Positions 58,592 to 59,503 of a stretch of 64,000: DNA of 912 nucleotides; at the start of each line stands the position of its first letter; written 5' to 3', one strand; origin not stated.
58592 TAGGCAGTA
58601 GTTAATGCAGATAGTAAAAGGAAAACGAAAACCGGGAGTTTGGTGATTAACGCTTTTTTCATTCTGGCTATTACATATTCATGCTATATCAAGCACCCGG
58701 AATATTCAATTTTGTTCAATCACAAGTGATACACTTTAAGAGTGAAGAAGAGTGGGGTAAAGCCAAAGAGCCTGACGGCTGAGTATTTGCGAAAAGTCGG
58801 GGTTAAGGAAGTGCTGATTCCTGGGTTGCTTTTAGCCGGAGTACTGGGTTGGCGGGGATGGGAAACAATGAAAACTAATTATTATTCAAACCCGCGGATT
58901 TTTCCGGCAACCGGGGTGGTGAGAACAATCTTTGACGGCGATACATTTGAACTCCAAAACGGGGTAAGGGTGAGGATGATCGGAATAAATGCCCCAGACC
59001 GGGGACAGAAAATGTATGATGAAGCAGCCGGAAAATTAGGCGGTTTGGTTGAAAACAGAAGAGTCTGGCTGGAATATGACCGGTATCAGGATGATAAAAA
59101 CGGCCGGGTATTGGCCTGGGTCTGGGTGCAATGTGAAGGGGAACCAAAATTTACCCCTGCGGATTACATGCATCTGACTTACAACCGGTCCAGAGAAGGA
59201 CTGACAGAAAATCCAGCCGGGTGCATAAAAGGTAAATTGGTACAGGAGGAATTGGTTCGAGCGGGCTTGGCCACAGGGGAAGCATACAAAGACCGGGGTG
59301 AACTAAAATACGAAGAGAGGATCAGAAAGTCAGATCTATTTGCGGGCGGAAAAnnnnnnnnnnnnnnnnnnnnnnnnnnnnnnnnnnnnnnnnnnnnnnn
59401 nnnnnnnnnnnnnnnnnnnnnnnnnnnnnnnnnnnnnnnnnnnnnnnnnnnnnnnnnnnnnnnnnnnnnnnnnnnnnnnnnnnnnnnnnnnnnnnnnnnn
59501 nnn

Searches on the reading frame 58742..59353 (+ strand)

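Call 67: search_protein_families(library=pfam, proteins=[window:58742-59353:+], max_evalue=0.00001)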
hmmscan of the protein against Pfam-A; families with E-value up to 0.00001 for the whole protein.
window:58742-59353:+ (204 aa): 1 family
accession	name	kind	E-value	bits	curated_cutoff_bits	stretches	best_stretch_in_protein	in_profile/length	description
PF00565.23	SNase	-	1.4e-07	32.3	21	1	76-194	1-90/107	Staphylococcal nuclease homologue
